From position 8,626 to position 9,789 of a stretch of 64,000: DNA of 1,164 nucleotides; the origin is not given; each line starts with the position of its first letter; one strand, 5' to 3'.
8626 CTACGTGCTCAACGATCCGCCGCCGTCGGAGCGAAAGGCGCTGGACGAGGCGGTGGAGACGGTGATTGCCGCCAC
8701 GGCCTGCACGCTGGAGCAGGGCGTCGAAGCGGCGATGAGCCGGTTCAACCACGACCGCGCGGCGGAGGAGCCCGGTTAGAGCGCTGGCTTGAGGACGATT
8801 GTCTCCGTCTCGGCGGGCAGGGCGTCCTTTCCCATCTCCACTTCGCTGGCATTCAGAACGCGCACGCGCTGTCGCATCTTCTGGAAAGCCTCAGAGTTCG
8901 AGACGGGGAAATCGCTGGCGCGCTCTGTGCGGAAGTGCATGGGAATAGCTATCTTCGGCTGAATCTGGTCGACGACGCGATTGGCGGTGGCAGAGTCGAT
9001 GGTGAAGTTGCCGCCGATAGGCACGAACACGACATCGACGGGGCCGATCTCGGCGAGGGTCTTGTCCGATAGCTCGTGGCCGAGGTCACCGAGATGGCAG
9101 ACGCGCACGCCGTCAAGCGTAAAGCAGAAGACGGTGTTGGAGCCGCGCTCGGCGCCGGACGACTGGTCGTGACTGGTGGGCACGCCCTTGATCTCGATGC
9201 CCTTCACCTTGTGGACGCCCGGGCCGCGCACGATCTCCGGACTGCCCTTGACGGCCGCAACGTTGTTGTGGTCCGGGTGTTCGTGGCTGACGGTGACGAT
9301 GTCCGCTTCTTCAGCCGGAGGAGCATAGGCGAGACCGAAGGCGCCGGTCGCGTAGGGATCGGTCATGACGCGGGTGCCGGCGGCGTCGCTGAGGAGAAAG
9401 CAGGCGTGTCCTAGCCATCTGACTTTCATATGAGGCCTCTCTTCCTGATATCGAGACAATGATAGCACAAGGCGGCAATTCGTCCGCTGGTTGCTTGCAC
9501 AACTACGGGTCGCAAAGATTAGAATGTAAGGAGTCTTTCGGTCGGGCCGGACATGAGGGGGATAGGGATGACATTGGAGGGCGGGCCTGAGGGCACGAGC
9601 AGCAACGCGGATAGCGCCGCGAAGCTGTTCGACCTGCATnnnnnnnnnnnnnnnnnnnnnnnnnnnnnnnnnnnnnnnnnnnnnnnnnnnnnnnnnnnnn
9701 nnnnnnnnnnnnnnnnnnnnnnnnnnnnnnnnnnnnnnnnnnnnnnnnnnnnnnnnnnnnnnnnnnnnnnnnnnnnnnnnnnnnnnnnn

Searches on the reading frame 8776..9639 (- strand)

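Call 83: search_protein_families(library=pfam, proteins=[window:8776-9639:-], max_evalue=0.00001)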
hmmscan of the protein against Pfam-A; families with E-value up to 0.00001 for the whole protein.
window:8776-9639:- (287 aa): 2 families
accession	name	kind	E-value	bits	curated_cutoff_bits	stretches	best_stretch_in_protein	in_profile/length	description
PF13483.12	Lactamase_B_3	-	1.6e-57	194.4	24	1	72-235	1-160/160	Beta-lactamase superfamily domain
PF12706.13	Lactamase_B_2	-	2.2e-12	47.4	27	1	144-236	97-200/200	Beta-lactamase superfamily domain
